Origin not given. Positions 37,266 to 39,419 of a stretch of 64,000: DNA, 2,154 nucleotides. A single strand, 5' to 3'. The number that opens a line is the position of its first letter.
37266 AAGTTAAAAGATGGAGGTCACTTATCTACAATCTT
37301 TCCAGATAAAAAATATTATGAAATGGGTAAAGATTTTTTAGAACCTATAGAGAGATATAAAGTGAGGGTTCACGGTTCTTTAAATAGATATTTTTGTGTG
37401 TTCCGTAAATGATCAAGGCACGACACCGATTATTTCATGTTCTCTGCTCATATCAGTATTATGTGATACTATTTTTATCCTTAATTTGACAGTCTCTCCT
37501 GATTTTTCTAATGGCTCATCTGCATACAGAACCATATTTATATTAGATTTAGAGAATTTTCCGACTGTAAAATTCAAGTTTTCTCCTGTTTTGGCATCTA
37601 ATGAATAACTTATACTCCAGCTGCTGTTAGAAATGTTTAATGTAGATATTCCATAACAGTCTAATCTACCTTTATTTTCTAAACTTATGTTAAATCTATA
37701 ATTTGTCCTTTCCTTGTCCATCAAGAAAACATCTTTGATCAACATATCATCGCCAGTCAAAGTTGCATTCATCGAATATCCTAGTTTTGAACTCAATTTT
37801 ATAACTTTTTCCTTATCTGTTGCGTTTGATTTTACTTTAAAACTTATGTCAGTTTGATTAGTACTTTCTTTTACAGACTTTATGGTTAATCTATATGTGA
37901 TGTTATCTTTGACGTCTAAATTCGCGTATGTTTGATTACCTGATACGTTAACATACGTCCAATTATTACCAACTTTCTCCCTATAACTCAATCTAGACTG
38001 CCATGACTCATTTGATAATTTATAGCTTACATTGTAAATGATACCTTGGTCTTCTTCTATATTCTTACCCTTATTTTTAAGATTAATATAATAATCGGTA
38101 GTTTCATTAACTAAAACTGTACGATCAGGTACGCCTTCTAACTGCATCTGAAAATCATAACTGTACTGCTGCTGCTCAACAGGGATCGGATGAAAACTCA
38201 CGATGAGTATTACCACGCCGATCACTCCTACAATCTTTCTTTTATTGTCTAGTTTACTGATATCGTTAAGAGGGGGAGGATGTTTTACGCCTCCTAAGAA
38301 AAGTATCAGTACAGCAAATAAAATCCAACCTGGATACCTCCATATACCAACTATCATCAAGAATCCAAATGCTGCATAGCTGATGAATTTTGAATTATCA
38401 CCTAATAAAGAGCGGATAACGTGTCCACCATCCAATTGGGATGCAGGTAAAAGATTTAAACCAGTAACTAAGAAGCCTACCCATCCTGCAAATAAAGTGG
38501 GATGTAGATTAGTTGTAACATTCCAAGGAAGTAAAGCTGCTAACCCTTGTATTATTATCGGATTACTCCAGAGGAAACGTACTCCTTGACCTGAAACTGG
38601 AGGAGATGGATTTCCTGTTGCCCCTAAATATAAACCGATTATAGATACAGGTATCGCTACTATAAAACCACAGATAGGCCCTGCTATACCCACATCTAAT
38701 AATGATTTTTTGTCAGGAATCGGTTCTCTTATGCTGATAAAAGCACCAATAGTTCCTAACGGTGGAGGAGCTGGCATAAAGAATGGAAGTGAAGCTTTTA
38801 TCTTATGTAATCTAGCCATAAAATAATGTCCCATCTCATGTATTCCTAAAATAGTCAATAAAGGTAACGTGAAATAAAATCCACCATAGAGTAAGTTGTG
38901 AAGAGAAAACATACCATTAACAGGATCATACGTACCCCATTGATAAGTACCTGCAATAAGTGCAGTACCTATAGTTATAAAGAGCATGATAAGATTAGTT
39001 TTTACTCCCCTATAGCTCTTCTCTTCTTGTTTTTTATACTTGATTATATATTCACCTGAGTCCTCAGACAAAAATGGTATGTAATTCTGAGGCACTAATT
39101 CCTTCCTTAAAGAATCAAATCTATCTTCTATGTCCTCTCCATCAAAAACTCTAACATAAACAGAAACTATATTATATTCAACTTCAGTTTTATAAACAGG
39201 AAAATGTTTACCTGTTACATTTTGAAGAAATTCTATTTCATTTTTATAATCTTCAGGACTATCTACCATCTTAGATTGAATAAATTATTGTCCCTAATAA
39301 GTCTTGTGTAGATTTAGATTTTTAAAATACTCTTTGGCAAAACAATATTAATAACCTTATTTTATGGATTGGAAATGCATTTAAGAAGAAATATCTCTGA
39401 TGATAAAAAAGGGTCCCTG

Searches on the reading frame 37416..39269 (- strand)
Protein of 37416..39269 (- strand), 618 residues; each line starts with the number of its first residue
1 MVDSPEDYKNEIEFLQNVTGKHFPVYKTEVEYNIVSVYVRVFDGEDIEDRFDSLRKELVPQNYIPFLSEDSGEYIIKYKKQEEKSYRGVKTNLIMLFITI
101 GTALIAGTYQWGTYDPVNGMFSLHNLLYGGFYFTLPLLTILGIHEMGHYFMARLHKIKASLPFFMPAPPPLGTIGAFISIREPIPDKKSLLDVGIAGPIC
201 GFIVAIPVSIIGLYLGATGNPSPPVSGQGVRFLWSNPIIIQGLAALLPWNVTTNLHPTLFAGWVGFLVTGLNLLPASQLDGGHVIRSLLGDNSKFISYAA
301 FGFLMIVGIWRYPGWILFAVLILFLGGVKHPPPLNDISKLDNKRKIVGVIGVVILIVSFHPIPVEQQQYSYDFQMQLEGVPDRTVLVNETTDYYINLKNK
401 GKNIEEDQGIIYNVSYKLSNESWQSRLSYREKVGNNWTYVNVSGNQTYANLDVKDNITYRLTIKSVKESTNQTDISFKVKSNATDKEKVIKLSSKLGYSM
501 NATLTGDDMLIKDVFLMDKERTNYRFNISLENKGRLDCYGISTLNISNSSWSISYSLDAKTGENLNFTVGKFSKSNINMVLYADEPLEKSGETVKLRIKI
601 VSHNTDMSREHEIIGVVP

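Call 60: search_protein_families(library=pfam, proteins=[window:37416-39269:-], max_evalue=0.00001)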
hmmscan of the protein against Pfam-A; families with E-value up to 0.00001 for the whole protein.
window:37416-39269:- (618 aa): 1 family
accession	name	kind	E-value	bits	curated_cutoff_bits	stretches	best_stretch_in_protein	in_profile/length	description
PF02163.28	Peptidase_M50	-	7.5e-20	71.6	27.2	1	132-292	1-197/221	Peptidase family M50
